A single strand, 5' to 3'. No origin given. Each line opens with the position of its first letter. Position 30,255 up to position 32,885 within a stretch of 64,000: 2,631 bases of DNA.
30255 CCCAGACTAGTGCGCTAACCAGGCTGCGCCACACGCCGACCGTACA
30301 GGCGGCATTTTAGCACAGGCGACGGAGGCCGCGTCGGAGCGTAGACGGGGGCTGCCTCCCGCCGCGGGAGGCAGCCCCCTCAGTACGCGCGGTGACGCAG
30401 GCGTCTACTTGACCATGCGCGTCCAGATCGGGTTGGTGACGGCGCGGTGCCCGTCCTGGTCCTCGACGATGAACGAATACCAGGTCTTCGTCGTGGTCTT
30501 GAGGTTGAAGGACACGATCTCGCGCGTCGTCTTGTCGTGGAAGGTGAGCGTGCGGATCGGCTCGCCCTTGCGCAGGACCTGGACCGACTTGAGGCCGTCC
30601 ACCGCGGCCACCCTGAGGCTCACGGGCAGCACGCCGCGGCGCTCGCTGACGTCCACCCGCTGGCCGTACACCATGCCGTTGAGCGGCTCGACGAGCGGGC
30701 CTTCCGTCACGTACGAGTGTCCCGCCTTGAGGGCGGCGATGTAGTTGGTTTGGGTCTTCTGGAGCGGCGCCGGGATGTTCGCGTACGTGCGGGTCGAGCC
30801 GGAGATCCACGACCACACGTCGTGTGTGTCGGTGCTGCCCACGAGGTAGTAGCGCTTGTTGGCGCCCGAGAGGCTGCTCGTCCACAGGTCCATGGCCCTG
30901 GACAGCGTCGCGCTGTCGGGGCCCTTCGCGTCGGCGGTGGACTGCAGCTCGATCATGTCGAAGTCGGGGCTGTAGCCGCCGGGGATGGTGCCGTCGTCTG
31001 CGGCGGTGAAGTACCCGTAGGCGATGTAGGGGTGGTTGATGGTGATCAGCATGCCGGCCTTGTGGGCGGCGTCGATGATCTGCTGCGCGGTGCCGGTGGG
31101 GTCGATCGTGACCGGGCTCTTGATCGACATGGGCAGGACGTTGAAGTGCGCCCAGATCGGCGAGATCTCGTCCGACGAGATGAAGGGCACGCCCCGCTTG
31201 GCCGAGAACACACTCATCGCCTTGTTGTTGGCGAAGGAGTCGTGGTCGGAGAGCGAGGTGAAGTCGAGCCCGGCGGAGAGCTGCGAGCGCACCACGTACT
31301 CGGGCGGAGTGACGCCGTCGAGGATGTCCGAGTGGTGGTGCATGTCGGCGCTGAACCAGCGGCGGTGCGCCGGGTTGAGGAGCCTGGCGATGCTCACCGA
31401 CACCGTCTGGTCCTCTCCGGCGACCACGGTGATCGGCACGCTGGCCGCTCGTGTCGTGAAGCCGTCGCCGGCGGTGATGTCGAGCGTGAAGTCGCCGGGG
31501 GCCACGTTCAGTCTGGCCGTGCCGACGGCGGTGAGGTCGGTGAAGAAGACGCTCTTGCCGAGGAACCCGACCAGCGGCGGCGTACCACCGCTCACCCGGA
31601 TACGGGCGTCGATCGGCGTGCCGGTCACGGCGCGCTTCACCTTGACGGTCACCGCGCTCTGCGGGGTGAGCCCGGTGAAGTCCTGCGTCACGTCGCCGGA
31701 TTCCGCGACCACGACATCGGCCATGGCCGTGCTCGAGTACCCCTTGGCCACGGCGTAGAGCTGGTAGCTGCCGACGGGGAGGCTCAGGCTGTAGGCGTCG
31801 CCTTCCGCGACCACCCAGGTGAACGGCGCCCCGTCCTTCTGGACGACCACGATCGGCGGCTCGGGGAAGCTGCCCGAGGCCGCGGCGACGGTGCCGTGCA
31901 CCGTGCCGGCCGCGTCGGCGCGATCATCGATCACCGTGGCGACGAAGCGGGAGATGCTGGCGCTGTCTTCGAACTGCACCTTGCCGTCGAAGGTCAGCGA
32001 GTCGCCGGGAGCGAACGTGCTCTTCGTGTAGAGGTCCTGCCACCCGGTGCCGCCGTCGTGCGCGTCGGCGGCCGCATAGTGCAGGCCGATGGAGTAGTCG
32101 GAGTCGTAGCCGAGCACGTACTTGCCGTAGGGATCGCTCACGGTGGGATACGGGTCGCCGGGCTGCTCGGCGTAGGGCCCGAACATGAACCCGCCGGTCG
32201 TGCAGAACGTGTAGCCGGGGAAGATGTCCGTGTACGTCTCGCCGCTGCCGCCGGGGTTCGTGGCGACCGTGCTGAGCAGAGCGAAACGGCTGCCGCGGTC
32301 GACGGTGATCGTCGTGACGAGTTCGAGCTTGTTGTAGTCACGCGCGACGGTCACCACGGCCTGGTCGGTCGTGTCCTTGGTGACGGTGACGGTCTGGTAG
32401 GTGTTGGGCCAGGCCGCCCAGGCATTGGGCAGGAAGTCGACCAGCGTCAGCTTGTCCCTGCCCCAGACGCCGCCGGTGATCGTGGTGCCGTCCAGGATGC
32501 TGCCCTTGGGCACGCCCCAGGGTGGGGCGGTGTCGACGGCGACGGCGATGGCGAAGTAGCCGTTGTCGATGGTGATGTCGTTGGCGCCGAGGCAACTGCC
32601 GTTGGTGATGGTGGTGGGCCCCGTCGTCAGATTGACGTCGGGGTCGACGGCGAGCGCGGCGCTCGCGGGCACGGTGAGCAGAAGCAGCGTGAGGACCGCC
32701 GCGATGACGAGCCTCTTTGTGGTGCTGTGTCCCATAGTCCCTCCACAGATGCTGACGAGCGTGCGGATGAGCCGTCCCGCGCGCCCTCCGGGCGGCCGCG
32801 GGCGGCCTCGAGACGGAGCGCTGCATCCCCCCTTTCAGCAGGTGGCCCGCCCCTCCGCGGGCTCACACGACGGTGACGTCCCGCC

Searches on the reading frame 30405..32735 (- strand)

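Call 20: search_protein_families(library=pfam, proteins=[window:30405-32735:-], max_evalue=0.001)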
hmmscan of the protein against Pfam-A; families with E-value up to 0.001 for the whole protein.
window:30405-32735:- (776 aa): 1 family
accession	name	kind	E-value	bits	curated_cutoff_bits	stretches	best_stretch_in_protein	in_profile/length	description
PF13620.12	CarboxypepD_reg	-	0.00017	22.3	32.3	1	278-354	1-80/82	Carboxypeptidase regulatory-like domain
